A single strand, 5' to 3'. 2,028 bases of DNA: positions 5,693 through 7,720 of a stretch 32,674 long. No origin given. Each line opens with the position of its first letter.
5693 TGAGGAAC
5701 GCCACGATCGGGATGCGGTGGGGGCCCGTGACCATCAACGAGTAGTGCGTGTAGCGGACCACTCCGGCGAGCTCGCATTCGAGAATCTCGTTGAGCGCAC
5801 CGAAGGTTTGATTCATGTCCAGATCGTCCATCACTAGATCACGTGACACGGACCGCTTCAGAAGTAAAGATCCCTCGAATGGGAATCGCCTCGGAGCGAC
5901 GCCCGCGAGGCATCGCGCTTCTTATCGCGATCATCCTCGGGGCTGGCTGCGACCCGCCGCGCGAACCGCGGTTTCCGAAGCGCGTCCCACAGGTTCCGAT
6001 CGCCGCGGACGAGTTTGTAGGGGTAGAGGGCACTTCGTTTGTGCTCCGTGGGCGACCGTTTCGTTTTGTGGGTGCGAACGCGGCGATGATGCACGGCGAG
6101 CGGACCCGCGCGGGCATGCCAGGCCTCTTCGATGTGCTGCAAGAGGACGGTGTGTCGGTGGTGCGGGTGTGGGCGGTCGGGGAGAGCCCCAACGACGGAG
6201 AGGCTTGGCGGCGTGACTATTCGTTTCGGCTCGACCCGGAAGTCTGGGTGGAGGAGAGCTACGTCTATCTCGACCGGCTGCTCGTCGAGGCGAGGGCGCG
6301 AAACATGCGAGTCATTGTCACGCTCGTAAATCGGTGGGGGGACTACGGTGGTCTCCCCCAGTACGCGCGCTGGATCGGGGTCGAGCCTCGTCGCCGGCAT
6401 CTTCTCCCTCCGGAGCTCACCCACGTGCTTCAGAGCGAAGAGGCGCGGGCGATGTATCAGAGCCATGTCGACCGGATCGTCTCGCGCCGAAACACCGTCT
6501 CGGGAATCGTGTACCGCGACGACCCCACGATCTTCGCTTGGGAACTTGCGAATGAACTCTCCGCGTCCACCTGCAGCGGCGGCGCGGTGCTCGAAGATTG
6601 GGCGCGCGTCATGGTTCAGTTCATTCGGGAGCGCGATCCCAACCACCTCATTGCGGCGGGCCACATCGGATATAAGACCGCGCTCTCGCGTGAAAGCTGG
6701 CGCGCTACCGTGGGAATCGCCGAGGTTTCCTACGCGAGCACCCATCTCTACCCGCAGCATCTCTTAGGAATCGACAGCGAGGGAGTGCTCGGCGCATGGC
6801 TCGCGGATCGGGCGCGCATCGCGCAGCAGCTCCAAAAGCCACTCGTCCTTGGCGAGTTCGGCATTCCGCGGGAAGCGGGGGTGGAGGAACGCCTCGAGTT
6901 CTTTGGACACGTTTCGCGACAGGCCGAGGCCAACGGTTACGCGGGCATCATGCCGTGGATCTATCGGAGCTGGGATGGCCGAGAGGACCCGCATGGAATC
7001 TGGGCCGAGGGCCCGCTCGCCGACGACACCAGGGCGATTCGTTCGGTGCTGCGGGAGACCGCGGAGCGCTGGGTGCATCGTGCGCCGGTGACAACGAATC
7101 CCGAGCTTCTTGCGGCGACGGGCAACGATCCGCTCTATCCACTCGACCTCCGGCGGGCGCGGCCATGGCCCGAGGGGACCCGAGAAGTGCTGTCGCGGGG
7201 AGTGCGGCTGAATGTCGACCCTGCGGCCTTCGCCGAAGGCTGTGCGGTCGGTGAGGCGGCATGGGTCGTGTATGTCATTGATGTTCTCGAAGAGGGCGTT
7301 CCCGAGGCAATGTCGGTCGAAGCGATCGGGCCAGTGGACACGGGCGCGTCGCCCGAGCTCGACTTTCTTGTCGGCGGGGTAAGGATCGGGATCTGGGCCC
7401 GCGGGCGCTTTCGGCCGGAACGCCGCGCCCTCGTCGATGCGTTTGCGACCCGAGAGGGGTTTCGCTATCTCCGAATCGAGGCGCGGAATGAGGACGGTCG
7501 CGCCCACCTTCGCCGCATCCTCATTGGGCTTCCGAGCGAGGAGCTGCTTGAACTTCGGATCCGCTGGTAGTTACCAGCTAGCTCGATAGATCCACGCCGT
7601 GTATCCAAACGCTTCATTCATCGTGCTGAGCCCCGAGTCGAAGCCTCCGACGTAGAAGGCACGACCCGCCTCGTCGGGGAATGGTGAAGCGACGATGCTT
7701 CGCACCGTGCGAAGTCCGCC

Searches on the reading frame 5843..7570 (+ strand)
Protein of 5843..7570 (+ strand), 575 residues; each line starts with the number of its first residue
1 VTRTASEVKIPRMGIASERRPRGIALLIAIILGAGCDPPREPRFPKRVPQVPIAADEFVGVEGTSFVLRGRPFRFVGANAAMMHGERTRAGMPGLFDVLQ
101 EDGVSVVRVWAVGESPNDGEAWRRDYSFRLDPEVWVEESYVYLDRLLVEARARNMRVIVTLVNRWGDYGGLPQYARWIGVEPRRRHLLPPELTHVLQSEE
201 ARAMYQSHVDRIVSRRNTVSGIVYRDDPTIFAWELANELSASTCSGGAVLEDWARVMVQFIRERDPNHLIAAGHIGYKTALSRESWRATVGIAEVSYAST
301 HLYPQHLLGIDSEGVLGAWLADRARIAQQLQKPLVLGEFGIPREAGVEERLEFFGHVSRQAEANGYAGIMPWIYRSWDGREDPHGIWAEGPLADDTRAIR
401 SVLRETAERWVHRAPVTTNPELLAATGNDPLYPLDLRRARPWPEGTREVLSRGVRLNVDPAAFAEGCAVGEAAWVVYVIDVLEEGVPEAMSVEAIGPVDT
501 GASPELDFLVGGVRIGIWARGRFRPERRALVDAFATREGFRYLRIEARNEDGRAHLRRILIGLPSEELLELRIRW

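Call 23: search_protein_families(library=pfam, proteins=[window:5843-7570:+], max_evalue=0.001)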
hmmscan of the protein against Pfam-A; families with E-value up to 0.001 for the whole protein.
window:5843-7570:+ (575 aa): 1 family
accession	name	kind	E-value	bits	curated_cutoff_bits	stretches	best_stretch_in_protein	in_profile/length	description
PF00150.24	Cellulase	-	6.2e-07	29.6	23.5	1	95-346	26-243/272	Cellulase (glycosyl hydrolase family 5)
